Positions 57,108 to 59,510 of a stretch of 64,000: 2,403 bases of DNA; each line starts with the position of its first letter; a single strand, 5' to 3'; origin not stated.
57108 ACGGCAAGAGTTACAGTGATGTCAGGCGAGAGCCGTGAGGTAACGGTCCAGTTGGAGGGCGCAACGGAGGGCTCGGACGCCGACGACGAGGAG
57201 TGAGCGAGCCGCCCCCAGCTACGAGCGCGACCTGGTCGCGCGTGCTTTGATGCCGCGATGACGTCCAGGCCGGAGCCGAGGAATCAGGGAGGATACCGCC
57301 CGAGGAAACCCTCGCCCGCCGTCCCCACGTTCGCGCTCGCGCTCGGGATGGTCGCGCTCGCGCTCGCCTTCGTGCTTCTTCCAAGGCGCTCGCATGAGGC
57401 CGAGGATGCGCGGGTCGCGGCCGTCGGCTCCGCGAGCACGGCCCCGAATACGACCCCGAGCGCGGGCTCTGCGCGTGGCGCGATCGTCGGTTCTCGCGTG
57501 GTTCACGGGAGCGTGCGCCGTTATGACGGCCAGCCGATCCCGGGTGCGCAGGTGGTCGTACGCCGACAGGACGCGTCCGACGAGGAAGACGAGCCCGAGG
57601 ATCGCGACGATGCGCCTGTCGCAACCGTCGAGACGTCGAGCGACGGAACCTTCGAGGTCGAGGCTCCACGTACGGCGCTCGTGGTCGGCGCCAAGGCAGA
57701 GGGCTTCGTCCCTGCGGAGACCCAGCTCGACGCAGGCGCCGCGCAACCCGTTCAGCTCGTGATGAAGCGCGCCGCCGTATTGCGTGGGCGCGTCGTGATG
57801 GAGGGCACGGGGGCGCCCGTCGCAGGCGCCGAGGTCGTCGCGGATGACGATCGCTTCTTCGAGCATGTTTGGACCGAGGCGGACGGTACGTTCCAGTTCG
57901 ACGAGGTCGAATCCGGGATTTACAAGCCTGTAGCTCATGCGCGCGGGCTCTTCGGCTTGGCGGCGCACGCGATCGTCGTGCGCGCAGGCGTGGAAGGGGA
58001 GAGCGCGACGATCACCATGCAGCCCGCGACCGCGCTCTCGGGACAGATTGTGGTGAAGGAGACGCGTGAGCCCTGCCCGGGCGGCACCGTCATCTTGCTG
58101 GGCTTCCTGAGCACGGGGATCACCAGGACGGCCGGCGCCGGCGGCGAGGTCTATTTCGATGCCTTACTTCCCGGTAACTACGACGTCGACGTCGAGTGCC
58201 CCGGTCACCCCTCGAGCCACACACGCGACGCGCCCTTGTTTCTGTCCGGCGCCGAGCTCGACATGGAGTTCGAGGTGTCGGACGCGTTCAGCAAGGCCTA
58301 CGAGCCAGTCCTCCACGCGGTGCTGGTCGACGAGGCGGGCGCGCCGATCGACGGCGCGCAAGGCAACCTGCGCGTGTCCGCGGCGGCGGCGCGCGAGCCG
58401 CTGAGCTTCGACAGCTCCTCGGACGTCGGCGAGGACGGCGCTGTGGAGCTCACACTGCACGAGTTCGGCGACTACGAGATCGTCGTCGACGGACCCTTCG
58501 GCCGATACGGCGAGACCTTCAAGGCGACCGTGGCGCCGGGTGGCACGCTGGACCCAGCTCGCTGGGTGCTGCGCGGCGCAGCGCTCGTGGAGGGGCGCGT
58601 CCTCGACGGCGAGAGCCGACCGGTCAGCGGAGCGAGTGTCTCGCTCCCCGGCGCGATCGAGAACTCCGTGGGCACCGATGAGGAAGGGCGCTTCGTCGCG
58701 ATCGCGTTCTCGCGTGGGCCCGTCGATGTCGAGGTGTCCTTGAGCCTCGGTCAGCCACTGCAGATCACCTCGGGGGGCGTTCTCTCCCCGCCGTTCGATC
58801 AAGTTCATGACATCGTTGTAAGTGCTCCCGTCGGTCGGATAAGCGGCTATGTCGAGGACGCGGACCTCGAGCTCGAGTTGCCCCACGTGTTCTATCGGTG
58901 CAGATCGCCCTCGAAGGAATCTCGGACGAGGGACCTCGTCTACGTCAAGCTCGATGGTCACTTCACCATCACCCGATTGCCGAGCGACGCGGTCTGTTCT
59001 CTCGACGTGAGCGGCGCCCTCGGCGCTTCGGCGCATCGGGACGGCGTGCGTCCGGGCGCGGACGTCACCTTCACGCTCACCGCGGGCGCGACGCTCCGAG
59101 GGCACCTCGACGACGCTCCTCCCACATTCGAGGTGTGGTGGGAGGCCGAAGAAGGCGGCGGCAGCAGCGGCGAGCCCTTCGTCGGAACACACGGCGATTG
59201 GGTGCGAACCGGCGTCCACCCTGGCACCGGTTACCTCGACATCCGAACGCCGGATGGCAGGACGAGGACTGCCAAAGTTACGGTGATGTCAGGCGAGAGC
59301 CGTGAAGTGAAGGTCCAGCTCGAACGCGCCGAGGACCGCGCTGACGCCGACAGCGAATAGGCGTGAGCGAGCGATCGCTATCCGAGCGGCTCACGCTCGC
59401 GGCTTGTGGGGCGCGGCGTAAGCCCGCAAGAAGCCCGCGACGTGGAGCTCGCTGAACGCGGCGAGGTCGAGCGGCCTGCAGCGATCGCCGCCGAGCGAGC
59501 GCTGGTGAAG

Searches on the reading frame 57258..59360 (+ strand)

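Call 9: search_protein_families(library=pfam, proteins=[window:57258-59360:+], max_evalue=0.001)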
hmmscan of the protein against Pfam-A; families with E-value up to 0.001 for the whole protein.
window:57258-59360:+ (700 aa): 10 families
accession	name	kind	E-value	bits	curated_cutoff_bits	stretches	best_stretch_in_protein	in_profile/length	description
PF13620.12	CarboxypepD_reg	-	3e-39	133.7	32.3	4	175-254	2-81/82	Carboxypeptidase regulatory-like domain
PF13715.12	CarbopepD_reg_2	-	7.4e-17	61.6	32.2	0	176-223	2-47/88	CarboxypepD_reg-like domain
PF25020.1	TTR_TEN1-4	-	6.7e-06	26.4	27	0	170-214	4-47/86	Teneurin TTR-like domain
PF17210.9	SdrD_B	-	2.2e-05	25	29.7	0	187-223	23-61/112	SdrD B-like domain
PF10670.15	DUF4198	-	8.3e-05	23.2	34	0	89-138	155-197/209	Domain of unknown function (DUF4198)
PF07210.18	DUF1416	-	8.7e-05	22.8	23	0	160-214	7-61/97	Protein of unknown function (DUF1416)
PF20598.4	DUF6795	-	0.00023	21.9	27.4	0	177-221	3-50/103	Domain of unknown function (DUF6795)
PF17802.7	SpaA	-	0.00031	21.3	23.1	0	184-223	12-55/91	Prealbumin-like fold domain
PF14686.12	fn3_3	-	0.00089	19.4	24.4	0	205-244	28-70/75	Polysaccharide lyase family 4, domain II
PF15976.11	CooC_C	-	0.00092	19.6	29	0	182-222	25-61/93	CS1-pili formation C-terminal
